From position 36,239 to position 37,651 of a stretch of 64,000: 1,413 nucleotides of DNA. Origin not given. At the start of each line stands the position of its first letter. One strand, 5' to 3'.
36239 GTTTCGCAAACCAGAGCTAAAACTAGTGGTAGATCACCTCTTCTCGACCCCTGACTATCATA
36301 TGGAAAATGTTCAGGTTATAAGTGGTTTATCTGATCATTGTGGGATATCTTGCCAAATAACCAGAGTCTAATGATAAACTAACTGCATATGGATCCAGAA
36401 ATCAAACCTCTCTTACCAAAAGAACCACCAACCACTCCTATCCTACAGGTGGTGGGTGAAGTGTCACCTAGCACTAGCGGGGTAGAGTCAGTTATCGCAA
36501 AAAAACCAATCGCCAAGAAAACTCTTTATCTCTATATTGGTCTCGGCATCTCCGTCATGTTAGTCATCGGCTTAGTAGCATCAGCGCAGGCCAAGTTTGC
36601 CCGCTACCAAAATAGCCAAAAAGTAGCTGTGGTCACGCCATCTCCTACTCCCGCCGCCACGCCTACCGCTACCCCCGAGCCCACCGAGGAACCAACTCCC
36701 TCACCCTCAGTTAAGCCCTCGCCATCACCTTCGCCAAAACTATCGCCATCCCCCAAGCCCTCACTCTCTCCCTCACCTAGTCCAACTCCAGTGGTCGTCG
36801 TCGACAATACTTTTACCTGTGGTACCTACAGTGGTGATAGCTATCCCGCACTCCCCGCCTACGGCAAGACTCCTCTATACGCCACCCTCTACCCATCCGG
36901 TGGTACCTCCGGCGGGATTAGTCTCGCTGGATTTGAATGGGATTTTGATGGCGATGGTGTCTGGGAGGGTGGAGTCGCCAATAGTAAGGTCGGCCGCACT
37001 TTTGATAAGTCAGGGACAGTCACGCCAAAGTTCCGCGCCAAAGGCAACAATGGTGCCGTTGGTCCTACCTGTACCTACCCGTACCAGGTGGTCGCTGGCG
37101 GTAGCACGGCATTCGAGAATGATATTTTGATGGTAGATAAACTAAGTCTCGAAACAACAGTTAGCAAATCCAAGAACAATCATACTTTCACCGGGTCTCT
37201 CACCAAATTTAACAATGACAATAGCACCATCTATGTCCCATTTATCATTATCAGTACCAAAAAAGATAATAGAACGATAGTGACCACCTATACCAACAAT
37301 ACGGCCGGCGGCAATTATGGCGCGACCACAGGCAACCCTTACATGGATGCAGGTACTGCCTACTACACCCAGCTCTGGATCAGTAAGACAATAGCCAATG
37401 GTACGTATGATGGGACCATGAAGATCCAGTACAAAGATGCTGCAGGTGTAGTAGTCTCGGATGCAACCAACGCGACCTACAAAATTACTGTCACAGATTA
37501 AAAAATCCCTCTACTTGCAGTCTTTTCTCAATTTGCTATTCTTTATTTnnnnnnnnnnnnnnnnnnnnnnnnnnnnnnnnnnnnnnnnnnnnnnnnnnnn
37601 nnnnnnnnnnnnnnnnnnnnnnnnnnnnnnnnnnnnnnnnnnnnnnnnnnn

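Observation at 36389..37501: Membrane-anchored PT-rich linker / PKD-like surface protein embedded in the locus: candidate glycosylation substrate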

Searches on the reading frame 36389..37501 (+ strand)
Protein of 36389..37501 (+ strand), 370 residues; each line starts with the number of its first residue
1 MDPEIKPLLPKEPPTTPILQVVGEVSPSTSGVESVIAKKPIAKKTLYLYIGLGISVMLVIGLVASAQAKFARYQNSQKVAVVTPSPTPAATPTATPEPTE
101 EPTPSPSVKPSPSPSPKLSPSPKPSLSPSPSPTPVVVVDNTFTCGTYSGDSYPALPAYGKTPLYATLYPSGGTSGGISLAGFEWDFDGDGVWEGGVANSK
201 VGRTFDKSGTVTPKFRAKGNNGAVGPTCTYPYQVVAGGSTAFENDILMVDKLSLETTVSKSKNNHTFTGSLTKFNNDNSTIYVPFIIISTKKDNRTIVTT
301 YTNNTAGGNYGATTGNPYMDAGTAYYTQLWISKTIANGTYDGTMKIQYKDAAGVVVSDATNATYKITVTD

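Call 4: search_protein_families(library=pfam, proteins=[window:36389-37501:+], max_evalue=10)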
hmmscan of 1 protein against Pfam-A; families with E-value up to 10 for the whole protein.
window:36389-37501:+ (370 aa): 3 families
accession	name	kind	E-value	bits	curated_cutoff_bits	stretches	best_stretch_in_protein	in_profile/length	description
PF08781.15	DP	-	0.17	12.2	24.7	1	271-294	47-70/138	Transcription factor DP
PF05616.18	Neisseria_TspB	-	2.8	6.8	20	1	68-140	308-378/517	Neisseria meningitidis TspB protein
PF23714.1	Rv3627c_N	-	4.2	7.8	27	1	46-91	10-52/58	Carboxypeptidase Rv3627c-like, N-terminal domain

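Call 5: search_protein_families(library=ncbifam, proteins=[window:36389-37501:+], max_evalue=10)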
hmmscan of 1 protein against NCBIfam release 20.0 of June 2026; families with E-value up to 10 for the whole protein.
window:36389-37501:+ (370 aa): 8 families
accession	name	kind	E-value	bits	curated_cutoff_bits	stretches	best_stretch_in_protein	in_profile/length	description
NF008084.0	PRK10819.1-5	equivalog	0.00011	22.2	315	1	70-136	39-112/249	TonB system transport protein TonB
NF037973.1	metallo_SslE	exception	0.0014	16.1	3000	1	90-123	44-83/1519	lipoprotein metalloprotease SslE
NF033761.1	gliding_GltJ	equivalog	0.081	12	450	1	27-129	350-455/671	adventurous gliding motility protein GltJ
NF008082.0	PRK10819.1-3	equivalog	0.12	12.2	265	1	82-127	62-104/242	TonB system transport protein TonB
NF041620.1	MXAN_5187_fam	hypoth_equivalog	0.91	9.2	200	1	76-133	369-455/601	MXAN_5187 family protein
NF041057.1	Rcas_1661_fam_Se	equivalog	1.4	8.4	190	1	56-117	3-66/247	Rcas_1661 family thioredoxin-like (seleno)lipoprotein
NF040486.1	SrfA_fam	subfamily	3.4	7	150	1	57-129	227-299/438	SrfA family protein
NF040983.1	BimA_second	exception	5.7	5.7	600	1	82-146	92-156/381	trimeric autotransporter actin-nucleating factor BimA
